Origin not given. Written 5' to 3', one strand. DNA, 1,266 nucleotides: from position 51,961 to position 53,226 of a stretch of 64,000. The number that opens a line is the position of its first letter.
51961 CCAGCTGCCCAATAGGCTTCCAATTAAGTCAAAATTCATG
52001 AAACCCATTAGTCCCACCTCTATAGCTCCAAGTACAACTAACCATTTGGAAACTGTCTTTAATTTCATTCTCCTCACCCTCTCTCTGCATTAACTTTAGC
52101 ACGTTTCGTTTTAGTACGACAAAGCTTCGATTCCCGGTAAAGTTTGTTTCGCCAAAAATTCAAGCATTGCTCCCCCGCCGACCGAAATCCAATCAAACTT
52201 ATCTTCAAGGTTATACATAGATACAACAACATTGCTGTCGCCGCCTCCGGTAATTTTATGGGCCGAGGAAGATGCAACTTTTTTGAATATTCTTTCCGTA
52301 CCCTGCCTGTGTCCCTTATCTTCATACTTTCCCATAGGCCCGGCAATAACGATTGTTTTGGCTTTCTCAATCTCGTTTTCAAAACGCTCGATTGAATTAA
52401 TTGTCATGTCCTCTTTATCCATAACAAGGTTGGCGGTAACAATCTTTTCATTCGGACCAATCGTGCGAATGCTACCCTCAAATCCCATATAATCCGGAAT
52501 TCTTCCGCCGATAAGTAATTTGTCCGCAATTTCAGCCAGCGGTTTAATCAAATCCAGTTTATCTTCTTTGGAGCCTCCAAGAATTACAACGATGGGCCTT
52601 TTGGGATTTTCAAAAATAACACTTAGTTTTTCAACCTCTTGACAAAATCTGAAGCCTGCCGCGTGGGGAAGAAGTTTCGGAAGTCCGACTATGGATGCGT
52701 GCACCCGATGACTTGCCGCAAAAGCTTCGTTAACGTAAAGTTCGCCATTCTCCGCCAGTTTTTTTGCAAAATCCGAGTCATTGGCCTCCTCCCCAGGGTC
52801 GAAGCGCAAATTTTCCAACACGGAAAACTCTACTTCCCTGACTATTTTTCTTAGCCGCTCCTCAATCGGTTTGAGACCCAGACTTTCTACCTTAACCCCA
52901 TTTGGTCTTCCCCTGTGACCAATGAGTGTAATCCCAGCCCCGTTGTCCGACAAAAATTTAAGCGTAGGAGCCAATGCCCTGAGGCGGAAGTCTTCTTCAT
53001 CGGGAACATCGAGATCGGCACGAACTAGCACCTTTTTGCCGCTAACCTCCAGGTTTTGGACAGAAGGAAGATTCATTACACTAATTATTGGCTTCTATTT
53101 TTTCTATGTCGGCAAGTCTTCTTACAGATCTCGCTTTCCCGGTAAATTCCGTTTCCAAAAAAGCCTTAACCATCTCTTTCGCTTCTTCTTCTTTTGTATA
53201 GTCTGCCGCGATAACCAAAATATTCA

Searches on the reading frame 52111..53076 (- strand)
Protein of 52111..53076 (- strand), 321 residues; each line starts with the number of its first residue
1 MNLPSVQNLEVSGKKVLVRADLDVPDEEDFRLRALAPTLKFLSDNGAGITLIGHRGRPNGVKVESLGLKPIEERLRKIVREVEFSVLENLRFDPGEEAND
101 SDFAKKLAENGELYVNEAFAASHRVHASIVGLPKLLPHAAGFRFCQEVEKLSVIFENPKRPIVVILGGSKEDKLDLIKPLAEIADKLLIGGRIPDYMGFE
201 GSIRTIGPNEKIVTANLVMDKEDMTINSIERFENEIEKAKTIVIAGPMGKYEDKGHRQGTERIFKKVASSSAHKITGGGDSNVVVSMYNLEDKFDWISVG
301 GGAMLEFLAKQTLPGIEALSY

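Call 13: find_encoding_contigs(protein=window:52111-53076:-, flank=10000, max_places=10)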
Protein window:52111-53076:- (321 aa): 1 contig read that carries it; 1 place shown.
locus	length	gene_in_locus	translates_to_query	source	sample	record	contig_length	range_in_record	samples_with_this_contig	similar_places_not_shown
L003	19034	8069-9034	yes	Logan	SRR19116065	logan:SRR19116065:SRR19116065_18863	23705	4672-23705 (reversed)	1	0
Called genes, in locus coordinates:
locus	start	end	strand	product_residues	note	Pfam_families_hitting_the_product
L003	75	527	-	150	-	-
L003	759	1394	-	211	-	PF01551:Peptidase_M23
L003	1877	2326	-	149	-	-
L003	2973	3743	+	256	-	PF05050:Methyltransf_21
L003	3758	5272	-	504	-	PF13231:PMT_2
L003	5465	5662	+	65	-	-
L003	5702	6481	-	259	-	-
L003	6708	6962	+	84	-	PF00462:Glutaredoxin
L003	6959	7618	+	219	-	PF00121:TIM, PF03060:NMO (weak), PF05690:ThiG (weak)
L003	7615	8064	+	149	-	PF02502:LacAB_rpiB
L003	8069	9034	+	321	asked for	PF00162:PGK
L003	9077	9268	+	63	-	PF04070:DUF378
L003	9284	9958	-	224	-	PF00535:Glycos_transf_2, PF13641:Glyco_tranf_2_3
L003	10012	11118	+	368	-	PF00044:Gp_dh_N, PF02800:Gp_dh_C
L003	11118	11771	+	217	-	PF00834:Ribul_P_3_epim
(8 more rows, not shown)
